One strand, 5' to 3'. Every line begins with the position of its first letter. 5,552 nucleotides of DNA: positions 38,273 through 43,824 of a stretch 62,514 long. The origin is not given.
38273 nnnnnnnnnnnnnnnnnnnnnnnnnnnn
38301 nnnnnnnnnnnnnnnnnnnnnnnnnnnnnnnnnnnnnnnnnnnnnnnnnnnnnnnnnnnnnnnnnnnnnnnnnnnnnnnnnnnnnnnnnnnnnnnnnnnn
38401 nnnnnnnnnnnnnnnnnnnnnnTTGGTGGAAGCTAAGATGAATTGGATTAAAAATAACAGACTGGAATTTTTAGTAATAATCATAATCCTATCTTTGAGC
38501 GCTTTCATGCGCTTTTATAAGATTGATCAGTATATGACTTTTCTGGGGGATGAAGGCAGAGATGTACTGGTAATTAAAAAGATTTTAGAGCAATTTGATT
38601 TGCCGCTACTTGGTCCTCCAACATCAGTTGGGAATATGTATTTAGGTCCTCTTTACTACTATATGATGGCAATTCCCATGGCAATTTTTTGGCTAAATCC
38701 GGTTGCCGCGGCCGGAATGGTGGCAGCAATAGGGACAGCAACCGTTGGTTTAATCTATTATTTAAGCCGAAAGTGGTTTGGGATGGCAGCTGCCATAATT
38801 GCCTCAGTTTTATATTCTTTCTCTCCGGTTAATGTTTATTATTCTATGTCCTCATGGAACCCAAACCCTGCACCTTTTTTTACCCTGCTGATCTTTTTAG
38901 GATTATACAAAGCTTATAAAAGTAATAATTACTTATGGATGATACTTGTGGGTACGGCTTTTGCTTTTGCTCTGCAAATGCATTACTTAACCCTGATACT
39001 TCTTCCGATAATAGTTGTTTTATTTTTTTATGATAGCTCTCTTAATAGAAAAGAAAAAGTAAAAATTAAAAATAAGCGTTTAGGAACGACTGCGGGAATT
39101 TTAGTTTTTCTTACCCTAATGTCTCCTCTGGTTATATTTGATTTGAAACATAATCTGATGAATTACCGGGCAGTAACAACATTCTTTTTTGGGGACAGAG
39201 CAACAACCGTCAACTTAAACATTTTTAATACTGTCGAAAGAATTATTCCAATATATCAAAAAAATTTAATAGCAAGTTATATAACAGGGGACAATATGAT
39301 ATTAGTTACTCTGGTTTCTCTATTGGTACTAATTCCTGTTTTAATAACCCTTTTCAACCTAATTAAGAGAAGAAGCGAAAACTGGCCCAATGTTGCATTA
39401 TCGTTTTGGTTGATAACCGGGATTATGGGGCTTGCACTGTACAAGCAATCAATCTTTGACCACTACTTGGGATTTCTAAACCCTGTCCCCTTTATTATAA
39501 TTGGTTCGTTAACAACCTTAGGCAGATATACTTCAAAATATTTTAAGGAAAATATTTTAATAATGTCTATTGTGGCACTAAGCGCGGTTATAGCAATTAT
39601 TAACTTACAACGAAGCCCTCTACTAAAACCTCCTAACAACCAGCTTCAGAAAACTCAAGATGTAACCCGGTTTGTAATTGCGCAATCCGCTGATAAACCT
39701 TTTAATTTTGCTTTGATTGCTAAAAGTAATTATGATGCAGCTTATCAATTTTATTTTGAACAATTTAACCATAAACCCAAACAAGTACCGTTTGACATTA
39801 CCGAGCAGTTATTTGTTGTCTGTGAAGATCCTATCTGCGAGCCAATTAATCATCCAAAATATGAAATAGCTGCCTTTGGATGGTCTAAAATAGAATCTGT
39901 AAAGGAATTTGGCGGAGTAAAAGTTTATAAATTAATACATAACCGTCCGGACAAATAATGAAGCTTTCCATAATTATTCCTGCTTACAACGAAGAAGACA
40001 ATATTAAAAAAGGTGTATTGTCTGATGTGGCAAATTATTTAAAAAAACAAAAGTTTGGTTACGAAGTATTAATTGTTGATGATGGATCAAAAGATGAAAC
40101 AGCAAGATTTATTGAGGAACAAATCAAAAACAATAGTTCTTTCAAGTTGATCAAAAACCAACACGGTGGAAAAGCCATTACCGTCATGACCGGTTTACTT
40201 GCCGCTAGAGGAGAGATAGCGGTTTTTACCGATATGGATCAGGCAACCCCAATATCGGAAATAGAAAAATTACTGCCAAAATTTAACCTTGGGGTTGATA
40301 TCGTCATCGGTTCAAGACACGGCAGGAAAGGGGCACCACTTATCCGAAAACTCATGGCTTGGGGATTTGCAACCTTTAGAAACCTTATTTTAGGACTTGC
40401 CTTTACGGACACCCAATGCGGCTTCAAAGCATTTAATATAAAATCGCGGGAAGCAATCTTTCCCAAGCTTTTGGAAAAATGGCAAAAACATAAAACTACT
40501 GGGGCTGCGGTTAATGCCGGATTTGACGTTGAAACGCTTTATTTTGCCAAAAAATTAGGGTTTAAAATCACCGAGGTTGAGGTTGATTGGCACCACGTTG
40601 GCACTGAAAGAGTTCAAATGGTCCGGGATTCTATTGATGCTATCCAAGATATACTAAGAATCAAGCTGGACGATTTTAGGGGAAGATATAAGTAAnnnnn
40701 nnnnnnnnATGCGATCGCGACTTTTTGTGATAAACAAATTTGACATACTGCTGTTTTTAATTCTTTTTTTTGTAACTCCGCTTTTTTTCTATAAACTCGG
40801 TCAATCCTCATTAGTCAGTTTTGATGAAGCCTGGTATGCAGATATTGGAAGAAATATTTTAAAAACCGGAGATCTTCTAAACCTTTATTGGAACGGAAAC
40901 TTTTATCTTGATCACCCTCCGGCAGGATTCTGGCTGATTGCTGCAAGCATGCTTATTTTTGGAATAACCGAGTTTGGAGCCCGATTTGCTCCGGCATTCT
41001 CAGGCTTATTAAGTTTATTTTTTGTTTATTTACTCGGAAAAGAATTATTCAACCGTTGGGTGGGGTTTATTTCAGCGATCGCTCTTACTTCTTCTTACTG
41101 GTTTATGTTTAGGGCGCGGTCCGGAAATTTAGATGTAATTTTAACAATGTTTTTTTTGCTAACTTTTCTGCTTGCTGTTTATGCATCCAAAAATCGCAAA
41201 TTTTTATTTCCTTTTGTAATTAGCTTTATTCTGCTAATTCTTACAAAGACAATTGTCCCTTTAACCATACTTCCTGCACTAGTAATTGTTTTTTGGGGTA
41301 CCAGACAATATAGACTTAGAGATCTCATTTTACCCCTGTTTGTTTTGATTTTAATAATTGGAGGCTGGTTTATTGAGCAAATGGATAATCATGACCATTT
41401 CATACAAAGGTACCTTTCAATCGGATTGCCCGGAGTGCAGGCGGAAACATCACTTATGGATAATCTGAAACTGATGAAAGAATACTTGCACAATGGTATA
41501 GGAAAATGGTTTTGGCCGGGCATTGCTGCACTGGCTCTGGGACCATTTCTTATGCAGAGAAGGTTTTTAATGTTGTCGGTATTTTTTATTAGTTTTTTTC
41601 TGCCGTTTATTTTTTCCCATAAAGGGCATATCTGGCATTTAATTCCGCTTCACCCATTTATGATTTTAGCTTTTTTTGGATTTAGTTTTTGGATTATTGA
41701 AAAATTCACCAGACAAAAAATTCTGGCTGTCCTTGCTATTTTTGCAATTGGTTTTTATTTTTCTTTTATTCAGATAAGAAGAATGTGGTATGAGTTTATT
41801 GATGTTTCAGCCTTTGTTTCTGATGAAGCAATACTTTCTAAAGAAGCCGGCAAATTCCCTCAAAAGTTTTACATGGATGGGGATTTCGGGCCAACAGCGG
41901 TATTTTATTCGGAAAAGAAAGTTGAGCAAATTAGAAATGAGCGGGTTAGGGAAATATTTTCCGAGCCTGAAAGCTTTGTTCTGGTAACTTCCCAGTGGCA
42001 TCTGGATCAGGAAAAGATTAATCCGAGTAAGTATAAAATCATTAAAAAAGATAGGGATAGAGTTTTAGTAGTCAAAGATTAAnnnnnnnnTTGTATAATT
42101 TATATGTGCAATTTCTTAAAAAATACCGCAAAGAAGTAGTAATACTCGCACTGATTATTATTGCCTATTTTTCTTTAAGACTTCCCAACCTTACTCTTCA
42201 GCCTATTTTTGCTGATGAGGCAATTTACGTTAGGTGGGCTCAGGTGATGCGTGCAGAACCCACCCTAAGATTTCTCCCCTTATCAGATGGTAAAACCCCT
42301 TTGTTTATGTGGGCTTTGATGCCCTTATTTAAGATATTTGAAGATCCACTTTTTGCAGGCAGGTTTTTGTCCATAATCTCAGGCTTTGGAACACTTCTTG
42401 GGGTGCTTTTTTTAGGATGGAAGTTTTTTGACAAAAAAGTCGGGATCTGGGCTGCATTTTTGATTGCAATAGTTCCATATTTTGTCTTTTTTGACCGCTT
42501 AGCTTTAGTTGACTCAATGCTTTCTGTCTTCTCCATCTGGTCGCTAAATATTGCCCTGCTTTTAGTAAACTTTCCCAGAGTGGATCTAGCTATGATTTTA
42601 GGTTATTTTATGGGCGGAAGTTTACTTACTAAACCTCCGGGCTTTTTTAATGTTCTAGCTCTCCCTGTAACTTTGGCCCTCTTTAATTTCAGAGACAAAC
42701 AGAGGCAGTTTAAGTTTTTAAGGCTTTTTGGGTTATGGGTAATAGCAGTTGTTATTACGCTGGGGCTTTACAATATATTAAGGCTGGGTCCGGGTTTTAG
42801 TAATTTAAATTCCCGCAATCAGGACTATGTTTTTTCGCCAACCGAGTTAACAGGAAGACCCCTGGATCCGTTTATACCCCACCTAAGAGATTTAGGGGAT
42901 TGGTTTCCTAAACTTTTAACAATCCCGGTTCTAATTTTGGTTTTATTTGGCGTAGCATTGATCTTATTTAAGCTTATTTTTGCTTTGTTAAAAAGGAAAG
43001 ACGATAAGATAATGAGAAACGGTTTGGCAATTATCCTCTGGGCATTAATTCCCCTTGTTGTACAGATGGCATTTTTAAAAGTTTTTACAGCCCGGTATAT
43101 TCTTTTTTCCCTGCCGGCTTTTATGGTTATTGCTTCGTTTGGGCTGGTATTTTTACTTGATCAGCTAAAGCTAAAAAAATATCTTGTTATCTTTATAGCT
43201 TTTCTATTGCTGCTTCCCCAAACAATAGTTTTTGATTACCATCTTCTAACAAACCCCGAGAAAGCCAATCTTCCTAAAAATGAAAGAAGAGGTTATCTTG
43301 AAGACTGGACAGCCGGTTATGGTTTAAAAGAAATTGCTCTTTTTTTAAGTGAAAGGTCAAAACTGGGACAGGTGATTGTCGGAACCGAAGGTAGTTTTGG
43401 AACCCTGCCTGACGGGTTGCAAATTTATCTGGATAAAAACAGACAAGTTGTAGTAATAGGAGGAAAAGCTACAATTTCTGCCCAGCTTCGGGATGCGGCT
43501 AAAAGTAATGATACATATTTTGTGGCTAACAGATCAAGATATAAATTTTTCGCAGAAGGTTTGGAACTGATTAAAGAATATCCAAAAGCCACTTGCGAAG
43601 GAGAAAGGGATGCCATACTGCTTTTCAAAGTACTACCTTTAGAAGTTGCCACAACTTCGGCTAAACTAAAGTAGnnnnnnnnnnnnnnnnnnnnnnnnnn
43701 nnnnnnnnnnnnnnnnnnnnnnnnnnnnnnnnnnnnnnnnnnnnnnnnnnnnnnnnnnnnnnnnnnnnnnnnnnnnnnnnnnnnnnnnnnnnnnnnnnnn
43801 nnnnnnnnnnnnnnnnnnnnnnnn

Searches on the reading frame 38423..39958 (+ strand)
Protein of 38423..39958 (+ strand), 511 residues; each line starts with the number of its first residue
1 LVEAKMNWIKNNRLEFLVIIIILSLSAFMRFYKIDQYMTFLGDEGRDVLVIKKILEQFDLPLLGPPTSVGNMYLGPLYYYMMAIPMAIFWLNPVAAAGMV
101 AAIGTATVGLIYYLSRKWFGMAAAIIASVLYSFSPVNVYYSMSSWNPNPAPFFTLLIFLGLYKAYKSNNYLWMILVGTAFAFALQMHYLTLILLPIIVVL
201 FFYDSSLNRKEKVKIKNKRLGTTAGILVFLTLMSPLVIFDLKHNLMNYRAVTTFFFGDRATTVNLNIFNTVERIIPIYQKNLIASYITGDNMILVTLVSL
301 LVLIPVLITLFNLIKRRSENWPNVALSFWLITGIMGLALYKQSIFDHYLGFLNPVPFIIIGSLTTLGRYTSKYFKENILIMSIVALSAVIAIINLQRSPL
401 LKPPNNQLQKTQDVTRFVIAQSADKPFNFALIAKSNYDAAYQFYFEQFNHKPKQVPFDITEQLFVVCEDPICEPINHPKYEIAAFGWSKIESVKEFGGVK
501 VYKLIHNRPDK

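Call 67: search_protein_families(library=pfam, proteins=[window:38423-39958:+], max_evalue=0.0001)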
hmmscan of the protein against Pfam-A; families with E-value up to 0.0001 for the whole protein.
window:38423-39958:+ (511 aa): 1 family
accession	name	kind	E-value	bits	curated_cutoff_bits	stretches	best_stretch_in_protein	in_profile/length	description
PF13231.12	PMT_2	-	6.8e-10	39.8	26.1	1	76-238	4-159/160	Dolichyl-phosphate-mannose-protein mannosyltransferase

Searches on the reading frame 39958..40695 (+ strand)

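Call 67: search_protein_families(library=pfam, proteins=[window:39958-40695:+], max_evalue=0.0001)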
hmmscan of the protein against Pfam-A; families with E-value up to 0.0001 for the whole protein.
window:39958-40695:+ (245 aa): 3 families
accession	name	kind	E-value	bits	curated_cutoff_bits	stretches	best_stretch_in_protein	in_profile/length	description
PF00535.33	Glycos_transf_2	-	6.2e-26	91.8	23.3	1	4-163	1-163/168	Glycosyl transferase family 2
PF13641.12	Glyco_tranf_2_3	-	1.3e-06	29.1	27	1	3-204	3-201/230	Glycosyltransferase like family 2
PF10111.15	Glyco_tranf_2_2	-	1.5e-05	25.1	27.3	1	4-106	1-103/276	Glycosyltransferase like family 2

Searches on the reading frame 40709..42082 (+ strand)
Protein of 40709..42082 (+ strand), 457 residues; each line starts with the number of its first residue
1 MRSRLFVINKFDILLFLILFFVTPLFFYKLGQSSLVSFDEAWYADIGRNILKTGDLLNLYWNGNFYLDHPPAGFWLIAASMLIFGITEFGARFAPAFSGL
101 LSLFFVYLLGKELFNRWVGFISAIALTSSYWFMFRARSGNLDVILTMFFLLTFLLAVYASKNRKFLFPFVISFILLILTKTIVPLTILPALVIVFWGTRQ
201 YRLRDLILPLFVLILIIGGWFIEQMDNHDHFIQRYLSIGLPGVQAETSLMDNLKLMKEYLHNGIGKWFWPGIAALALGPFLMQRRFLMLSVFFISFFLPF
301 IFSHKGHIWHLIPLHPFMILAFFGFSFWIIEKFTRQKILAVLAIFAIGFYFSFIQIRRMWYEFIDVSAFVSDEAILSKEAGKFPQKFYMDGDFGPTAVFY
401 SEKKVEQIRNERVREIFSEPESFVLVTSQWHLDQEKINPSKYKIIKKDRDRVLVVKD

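Call 67: search_protein_families(library=pfam, proteins=[window:40709-42082:+], max_evalue=0.0001)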
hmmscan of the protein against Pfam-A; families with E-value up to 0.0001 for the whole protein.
window:40709-42082:+ (457 aa): 2 families
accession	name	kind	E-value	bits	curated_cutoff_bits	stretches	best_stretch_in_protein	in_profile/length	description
PF13231.12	PMT_2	-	2.4e-18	67.3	26.1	1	68-215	1-150/160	Dolichyl-phosphate-mannose-protein mannosyltransferase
PF02366.24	PMT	-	1.5e-07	31.6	22.7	1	18-205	8-207/245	Dolichyl-phosphate-mannose-protein mannosyltransferase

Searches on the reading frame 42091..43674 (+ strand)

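Call 67: search_protein_families(library=pfam, proteins=[window:42091-43674:+], max_evalue=0.0001)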
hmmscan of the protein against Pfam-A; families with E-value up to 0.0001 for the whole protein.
window:42091-43674:+ (527 aa): 1 family
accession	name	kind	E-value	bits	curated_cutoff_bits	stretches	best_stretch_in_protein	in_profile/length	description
PF13231.12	PMT_2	-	6.8e-10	39.8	26.1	1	68-221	2-154/160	Dolichyl-phosphate-mannose-protein mannosyltransferase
